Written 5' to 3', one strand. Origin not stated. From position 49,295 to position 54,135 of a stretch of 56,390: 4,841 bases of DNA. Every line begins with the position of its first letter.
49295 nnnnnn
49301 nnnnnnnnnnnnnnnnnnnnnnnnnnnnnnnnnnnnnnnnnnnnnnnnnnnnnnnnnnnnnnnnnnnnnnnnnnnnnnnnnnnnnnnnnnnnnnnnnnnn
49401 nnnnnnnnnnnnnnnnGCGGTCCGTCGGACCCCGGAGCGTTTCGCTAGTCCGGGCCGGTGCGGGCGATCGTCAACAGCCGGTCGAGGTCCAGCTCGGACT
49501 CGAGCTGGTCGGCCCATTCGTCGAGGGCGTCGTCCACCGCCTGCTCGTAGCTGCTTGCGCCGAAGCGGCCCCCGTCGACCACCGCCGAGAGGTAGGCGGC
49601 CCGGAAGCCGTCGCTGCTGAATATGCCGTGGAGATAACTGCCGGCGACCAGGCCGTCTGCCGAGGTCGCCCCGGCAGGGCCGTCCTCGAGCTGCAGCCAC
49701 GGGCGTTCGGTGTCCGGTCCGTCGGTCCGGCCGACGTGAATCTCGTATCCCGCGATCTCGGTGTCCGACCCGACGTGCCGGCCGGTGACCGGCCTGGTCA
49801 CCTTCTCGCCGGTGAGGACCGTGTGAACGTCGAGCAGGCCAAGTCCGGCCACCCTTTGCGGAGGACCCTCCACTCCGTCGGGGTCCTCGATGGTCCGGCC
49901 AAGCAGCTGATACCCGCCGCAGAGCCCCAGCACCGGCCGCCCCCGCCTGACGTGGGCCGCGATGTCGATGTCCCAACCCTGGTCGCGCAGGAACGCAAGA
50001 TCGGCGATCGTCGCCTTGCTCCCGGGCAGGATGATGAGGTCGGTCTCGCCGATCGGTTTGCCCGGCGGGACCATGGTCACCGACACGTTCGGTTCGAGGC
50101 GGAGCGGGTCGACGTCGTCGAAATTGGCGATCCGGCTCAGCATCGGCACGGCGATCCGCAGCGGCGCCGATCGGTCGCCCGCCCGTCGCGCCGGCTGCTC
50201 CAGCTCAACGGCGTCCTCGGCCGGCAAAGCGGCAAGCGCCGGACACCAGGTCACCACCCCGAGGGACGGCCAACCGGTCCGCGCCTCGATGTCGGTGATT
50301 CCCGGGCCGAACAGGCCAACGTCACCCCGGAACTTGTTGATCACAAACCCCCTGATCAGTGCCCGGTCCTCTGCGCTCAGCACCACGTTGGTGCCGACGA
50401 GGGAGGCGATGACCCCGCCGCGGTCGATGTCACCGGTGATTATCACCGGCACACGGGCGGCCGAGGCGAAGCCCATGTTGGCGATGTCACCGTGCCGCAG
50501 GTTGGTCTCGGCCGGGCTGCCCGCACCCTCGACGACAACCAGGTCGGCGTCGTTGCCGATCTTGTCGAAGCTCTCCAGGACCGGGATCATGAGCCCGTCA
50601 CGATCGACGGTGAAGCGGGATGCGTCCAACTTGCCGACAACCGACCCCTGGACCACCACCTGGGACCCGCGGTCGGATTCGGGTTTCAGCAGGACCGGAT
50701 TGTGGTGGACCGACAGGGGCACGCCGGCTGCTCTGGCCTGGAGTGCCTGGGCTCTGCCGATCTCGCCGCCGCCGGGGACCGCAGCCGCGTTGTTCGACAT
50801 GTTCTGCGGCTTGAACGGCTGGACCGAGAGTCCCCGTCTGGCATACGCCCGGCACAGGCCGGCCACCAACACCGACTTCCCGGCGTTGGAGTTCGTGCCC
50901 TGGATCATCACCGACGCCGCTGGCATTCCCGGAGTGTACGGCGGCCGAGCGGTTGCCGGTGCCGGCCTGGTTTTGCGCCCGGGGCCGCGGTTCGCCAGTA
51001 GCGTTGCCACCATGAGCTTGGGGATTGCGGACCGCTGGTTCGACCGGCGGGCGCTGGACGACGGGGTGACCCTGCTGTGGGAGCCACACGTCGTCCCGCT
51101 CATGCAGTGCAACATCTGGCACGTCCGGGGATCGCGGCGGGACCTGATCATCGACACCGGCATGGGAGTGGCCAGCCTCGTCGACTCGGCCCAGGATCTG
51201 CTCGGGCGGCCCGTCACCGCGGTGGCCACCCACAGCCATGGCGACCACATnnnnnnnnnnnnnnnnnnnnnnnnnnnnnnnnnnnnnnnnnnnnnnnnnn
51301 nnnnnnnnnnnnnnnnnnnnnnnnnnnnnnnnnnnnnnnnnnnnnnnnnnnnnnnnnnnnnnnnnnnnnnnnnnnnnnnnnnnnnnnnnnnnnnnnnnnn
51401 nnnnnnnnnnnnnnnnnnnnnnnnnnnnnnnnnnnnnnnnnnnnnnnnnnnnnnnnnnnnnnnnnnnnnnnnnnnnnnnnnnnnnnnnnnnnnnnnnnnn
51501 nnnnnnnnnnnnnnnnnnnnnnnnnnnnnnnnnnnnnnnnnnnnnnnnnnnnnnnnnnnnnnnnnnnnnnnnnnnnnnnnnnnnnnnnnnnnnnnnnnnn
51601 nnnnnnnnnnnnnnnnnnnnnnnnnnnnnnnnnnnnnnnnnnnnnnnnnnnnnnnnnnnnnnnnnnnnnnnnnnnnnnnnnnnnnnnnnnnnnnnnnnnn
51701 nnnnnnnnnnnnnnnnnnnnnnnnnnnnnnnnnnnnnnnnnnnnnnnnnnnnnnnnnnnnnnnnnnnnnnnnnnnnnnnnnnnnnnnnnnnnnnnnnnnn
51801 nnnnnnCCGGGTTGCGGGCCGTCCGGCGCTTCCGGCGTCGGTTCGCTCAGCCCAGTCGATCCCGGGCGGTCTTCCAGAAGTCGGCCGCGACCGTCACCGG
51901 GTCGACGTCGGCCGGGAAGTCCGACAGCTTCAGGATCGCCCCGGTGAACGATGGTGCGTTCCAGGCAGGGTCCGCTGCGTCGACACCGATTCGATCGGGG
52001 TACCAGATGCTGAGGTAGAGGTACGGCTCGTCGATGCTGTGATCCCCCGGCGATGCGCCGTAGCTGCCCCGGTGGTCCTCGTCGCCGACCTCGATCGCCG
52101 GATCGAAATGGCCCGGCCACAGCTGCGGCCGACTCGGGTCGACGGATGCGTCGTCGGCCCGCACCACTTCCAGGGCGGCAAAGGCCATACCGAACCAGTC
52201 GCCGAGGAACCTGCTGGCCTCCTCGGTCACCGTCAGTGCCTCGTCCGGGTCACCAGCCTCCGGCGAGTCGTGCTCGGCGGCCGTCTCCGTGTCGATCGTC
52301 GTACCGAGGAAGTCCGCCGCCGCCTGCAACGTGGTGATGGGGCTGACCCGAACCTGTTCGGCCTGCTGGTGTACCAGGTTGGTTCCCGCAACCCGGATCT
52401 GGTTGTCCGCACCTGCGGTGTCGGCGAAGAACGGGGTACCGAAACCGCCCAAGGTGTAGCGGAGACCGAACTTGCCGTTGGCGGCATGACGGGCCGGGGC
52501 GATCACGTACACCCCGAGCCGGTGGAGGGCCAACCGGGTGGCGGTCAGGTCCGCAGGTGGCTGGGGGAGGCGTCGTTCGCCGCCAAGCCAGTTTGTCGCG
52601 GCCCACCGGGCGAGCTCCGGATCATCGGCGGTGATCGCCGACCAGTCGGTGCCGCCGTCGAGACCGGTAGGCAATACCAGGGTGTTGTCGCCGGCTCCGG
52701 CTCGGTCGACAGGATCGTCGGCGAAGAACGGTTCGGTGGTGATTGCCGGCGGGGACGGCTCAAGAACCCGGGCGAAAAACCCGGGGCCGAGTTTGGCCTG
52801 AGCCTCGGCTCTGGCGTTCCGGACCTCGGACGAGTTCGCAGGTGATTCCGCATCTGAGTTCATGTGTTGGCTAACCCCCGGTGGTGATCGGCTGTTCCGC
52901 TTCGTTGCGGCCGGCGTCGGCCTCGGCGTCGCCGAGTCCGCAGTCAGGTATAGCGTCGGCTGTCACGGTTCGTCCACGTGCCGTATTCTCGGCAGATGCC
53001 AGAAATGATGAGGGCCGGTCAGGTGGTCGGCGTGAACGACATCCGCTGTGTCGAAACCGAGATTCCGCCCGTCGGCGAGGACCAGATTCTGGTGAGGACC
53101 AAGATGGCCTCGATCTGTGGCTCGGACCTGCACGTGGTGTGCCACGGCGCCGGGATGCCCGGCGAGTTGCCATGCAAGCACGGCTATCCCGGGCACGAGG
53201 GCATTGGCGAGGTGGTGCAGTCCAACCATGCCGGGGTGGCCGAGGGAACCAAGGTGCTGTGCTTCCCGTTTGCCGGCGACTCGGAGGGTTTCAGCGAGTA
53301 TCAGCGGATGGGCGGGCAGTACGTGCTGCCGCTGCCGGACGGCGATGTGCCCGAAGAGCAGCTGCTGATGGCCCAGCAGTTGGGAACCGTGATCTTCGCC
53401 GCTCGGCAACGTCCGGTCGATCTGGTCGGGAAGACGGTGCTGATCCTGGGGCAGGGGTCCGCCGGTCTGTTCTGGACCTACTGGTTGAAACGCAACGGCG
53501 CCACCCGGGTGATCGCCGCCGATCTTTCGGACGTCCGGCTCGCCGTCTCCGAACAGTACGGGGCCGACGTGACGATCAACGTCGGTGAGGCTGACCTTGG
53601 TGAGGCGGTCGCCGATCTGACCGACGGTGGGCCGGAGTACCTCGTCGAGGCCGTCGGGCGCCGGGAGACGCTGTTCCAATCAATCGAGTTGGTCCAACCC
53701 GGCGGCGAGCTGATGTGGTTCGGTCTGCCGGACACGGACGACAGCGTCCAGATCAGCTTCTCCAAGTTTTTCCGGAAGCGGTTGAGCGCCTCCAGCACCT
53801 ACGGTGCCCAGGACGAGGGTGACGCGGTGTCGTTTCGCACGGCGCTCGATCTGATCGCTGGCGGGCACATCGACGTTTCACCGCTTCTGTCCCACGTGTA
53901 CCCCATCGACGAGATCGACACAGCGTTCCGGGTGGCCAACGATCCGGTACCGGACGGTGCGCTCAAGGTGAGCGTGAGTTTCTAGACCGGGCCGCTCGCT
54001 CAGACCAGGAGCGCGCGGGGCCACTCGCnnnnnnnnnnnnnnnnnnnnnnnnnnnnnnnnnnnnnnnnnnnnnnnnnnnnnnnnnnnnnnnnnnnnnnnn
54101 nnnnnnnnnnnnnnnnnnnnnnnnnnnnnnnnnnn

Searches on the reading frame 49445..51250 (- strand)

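Call 42: search_protein_families(library=pfam, proteins=[window:49445-51250:-], max_evalue=0.001)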
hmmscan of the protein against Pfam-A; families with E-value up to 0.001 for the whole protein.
window:49445-51250:- (601 aa): 3 families
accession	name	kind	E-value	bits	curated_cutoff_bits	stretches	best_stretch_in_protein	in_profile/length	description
PF07685.20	GATase_3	-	3.3e-57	193.7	27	1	365-547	1-194/196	CobB/CobQ-like glutamine amidotransferase domain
PF01656.29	CbiA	-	1.2e-20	74.2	25.4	1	114-346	1-122/125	CobQ/CobB/MinD/ParA nucleotide binding domain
PF13500.12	AAA_26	-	3.9e-12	46.9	27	1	113-340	2-195/198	AAA domain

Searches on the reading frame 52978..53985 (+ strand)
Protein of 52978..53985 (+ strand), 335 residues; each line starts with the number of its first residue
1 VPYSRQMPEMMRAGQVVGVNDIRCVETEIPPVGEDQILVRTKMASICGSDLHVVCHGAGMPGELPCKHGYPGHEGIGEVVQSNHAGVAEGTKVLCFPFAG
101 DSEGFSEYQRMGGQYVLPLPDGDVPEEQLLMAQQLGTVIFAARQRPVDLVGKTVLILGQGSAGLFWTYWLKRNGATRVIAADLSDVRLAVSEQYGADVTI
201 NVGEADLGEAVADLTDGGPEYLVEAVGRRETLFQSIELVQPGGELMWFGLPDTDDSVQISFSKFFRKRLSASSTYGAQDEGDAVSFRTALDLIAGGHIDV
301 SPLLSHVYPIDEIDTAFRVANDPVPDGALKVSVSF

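Call 42: search_protein_families(library=pfam, proteins=[window:52978-53985:+], max_evalue=0.001)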
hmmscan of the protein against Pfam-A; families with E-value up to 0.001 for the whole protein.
window:52978-53985:+ (335 aa): 5 families
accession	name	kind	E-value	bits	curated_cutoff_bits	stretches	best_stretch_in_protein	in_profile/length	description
PF00107.32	ADH_zinc_N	-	2.5e-20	73.2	31.8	1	163-292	3-126/129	Zinc-binding dehydrogenase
PF08240.17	ADH_N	-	6.8e-10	39.6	23.5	1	33-118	1-101/104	Alcohol dehydrogenase GroES-like domain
PF16912.11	Glu_dehyd_C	-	4.7e-07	29.9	34.9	1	147-323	27-204/211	Glucose dehydrogenase C-terminus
PF13602.12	ADH_zinc_N_2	-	2.2e-05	25.8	27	1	195-318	2-121/134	Zinc-binding dehydrogenase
PF16884.10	ADH_N_2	-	0.00042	20.6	31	0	18-95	14-90/108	N-terminal domain of oxidoreductase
